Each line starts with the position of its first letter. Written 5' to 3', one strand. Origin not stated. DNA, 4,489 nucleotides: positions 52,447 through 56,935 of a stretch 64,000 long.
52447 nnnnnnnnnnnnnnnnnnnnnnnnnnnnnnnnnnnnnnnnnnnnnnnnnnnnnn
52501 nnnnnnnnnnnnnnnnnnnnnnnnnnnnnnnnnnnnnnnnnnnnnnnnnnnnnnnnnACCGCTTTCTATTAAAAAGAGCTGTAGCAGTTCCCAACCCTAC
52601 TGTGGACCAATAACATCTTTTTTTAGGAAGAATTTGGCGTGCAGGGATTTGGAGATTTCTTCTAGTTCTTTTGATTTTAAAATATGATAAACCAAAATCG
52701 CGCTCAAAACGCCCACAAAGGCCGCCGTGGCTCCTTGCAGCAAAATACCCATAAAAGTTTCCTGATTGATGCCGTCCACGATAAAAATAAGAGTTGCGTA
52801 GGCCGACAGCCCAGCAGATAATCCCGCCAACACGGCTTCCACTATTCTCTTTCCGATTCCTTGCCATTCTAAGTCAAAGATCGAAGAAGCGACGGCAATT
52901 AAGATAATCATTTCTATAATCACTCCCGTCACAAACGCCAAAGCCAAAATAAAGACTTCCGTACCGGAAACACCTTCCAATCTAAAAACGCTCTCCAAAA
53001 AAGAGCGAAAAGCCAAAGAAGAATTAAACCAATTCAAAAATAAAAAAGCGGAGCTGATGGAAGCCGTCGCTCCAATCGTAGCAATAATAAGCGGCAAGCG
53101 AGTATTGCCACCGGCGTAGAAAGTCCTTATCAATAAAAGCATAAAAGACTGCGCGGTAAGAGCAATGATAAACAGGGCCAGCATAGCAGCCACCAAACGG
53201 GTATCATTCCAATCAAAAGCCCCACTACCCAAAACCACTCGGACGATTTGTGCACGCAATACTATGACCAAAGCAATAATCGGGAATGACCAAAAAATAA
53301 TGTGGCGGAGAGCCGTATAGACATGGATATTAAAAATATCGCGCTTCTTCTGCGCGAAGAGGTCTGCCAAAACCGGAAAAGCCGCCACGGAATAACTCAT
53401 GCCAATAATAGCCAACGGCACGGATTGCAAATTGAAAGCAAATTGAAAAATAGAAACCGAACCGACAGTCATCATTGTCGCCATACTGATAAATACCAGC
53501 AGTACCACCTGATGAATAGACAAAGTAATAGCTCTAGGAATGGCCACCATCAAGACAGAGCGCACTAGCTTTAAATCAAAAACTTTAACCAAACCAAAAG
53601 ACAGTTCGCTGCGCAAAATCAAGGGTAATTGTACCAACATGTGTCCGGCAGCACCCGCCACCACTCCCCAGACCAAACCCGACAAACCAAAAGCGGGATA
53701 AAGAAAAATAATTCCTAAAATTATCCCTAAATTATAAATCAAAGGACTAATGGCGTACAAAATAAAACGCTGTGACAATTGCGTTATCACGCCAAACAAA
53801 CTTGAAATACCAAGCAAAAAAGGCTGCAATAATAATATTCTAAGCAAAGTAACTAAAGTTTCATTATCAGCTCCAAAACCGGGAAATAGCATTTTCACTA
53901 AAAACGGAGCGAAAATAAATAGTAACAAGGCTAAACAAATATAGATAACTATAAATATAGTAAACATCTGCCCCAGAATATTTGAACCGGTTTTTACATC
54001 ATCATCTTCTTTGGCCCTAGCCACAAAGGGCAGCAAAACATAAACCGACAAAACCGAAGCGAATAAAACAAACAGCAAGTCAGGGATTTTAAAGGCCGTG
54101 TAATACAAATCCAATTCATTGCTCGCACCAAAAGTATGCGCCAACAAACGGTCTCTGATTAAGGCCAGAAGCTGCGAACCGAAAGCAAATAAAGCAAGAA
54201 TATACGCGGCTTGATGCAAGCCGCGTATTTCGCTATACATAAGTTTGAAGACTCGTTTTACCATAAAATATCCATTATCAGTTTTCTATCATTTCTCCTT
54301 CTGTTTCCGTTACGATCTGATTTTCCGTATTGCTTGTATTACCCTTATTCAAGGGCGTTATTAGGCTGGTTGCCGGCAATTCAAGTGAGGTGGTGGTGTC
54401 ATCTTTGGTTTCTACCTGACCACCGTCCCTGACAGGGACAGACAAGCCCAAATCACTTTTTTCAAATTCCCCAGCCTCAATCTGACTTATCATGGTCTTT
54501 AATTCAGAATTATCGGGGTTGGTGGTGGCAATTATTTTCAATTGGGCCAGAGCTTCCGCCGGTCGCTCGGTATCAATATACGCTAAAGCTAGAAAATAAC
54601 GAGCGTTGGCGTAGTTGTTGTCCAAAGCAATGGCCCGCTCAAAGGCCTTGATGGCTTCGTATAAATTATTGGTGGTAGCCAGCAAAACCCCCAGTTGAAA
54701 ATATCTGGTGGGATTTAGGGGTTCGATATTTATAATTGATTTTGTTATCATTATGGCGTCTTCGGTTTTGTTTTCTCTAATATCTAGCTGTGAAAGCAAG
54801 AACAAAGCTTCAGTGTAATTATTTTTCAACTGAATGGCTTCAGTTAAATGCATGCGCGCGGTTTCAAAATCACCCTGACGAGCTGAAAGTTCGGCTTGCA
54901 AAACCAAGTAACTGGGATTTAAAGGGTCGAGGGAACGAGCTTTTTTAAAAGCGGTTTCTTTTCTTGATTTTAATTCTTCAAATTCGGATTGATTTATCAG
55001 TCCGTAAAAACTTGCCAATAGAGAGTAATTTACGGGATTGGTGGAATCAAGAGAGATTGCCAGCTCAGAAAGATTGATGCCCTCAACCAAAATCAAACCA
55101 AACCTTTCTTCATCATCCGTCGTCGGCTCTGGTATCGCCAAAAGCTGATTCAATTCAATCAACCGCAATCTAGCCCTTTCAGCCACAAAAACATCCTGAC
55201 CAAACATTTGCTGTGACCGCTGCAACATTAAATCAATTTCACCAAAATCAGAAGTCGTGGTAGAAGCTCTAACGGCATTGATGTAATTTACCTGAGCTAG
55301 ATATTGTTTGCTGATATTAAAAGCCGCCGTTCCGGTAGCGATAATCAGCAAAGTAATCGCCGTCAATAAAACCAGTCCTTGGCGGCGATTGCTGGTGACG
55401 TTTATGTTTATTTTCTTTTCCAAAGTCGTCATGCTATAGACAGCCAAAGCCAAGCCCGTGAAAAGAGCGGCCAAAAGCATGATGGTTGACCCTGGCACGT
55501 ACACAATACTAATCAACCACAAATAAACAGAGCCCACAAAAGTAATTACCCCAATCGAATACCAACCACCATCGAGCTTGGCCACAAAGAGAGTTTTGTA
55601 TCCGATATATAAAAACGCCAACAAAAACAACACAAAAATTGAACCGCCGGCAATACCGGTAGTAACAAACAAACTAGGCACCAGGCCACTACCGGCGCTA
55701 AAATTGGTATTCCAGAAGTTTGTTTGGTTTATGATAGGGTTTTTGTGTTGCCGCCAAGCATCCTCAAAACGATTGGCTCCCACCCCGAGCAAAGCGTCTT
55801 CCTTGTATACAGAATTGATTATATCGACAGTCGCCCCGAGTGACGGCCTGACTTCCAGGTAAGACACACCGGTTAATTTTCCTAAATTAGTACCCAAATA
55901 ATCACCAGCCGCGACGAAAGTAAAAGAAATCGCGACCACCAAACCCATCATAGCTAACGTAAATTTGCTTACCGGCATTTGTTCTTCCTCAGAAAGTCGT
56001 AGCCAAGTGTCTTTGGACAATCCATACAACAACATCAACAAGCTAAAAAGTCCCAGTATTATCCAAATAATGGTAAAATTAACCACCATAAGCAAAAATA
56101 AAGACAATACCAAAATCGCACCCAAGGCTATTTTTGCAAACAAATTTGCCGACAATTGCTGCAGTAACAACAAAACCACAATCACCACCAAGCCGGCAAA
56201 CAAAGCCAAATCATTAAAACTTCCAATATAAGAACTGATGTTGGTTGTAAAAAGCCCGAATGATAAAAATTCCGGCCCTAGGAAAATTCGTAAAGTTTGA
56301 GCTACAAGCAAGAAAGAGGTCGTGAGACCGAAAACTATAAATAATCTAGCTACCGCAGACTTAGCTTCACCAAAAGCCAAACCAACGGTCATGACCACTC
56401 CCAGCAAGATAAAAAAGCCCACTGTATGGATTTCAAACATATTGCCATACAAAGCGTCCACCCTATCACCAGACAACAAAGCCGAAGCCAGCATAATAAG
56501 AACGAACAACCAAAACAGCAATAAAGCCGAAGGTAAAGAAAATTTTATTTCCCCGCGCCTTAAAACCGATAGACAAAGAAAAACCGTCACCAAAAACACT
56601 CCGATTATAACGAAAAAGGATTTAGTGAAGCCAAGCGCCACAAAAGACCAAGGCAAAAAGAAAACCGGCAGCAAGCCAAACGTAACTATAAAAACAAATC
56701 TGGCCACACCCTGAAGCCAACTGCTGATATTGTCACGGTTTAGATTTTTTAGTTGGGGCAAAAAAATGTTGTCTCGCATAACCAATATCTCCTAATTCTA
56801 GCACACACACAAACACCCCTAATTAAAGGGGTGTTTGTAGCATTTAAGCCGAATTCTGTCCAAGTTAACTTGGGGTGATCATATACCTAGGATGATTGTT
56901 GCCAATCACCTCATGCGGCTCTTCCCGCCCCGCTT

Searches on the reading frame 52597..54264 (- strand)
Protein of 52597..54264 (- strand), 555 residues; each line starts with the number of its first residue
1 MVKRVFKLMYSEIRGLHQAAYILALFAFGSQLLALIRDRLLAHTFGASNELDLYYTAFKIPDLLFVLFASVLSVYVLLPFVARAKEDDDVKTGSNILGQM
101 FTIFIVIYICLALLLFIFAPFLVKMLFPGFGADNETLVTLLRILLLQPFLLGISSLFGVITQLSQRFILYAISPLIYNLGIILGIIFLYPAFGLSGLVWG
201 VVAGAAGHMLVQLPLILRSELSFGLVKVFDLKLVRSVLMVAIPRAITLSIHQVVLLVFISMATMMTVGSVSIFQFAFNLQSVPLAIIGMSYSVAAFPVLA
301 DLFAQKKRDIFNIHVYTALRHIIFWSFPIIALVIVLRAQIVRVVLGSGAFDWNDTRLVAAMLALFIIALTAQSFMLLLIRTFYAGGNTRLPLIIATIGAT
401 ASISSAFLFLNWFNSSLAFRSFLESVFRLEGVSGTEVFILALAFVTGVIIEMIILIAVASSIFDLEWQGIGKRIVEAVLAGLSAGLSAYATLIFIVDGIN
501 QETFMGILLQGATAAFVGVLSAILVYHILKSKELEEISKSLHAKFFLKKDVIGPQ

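Call 5: search_protein_families(library=pfam, proteins=[window:52597-54264:-], max_evalue=0.001)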
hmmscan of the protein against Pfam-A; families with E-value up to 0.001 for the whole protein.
window:52597-54264:- (555 aa): 2 families
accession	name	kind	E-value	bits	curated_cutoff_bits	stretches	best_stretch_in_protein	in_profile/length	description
PF03023.19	MurJ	-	4.4e-56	190.8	27.4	1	41-413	1-375/451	Lipid II flippase MurJ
PF01554.23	MatE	-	0.00029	21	24.9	1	245-404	3-157/161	MatE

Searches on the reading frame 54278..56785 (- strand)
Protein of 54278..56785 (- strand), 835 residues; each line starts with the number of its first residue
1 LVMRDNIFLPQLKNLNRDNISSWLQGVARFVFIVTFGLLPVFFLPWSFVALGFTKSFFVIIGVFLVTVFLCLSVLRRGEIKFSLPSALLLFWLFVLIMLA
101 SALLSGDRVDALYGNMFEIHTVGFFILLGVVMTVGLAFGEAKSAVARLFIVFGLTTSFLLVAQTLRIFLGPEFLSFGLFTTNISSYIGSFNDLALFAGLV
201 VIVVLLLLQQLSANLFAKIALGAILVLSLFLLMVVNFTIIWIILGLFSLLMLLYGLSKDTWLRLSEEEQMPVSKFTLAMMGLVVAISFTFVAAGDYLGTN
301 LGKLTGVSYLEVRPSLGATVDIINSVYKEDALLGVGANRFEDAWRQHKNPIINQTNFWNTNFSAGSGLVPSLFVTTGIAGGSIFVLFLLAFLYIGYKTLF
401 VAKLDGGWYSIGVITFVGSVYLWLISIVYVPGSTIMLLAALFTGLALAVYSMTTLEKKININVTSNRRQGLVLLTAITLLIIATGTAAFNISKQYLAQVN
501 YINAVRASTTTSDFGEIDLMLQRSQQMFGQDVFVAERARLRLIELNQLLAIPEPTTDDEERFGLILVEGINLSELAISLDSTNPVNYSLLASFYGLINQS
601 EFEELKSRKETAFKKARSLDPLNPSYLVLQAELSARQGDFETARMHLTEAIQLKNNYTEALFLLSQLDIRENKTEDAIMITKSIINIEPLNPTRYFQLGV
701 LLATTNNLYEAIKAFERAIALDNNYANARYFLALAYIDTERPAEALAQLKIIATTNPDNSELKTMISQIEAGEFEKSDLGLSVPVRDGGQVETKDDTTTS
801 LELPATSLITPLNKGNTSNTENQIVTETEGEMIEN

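Call 5: search_protein_families(library=pfam, proteins=[window:54278-56785:-], max_evalue=0.001)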
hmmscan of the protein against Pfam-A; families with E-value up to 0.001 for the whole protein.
window:54278-56785:- (835 aa): 14 families
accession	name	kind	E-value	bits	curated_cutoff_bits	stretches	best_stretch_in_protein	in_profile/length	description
PF14559.12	TPR_19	-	8.3e-18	64.9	25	2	710-769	9-68/68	Tetratricopeptide repeat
PF07719.23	TPR_2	-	1.4e-10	40.9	27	1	695-725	4-34/34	Tetratricopeptide repeat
PF13428.12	TPR_14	-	6.8e-10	39.1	23.5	0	695-733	4-42/44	Tetratricopeptide repeat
PF13181.12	TPR_8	-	2.5e-09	37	25.7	1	695-724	4-33/34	Tetratricopeptide repeat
PF13432.12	TPR_16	-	1.1e-08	35.8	32.7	1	698-759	3-64/65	Tetratricopeptide repeat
PF12895.13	ANAPC3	-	3.6e-08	34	27.2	1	672-749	3-79/82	Anaphase-promoting complex, cyclosome, subunit 3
PF13414.12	TPR_11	-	4.5e-08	33.1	26.8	1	706-736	8-38/42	TPR repeat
PF23914.1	TPR_CcmH_CycH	-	1.4e-07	32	42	0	688-766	46-127/158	Cytochrome c-type biogenesis protein H TPR domain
PF00515.34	TPR_1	-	1.7e-07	31.2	27.8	1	695-725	4-34/34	Tetratricopeptide repeat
PF13431.12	TPR_17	-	4e-06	27.1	24.4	0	714-746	1-33/34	Tetratricopeptide repeat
PF13424.12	TPR_12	-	1.9e-05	25.2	30.1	0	697-750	8-69/77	Tetratricopeptide repeat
PF13371.12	TPR_9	-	5.2e-05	23.6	35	0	669-724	6-61/73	Tetratricopeptide repeat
PF25063.1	ARM_TT21_C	-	6.9e-05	23.2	35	1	653-765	90-203/209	Tetratricopeptide repeat protein 21 C-terminal ARM domain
PF25064.1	ARM_TT21_5th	-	0.00037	21.2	27.8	0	628-719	5-99/117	TT21 fifth ARM repeats domain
